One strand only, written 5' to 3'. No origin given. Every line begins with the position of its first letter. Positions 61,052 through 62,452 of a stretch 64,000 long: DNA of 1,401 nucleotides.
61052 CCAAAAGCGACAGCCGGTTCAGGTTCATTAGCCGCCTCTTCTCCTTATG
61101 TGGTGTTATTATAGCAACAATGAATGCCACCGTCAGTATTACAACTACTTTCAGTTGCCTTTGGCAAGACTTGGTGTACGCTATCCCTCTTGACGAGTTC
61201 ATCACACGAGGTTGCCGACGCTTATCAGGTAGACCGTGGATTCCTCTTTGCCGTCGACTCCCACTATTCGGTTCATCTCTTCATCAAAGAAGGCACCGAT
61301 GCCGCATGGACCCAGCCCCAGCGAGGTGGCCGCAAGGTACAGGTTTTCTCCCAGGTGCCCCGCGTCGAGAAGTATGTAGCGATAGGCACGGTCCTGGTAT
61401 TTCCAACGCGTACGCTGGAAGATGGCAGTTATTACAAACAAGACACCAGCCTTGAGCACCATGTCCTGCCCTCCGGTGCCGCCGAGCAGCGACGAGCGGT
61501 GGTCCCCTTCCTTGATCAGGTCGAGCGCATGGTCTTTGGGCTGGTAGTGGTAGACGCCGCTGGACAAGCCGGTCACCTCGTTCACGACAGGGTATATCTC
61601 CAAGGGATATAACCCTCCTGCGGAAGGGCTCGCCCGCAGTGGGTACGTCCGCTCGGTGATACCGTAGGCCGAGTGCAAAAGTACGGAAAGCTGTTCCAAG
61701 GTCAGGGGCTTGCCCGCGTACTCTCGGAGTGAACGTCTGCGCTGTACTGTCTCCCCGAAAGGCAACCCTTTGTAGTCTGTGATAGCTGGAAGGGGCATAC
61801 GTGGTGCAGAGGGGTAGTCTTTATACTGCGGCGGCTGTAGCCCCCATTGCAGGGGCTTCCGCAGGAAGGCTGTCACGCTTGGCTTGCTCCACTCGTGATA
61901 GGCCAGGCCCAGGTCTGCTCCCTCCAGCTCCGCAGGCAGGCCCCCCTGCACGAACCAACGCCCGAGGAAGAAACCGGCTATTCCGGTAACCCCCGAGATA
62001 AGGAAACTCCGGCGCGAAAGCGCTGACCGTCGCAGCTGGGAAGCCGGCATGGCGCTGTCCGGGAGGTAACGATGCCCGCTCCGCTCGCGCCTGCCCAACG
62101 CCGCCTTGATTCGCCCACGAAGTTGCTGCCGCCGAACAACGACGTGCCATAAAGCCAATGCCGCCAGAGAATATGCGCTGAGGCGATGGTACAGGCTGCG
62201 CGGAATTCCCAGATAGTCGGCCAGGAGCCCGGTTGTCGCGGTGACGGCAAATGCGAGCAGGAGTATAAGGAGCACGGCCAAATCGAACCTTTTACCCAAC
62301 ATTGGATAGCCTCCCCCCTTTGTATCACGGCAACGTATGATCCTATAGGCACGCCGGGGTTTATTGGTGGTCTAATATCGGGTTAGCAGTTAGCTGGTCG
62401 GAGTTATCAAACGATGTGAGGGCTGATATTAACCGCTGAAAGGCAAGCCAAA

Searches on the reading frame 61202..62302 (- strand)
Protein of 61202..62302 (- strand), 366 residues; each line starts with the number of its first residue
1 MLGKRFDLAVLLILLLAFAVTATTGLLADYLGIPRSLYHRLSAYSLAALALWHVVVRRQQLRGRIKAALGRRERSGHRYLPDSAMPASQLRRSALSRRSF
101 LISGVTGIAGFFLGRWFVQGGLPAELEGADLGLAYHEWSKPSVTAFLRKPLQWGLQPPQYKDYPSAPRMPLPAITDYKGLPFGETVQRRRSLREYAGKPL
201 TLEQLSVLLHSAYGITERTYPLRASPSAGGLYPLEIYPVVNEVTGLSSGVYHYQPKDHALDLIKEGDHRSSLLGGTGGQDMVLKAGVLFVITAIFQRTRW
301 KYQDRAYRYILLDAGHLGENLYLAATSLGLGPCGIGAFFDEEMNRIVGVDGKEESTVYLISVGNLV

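Call 47: find_encoding_contigs(protein=window:61202-62302:-, flank=10000, max_places=1)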
Protein window:61202-62302:- (366 aa): no gene with exactly this product is on record in the collection.
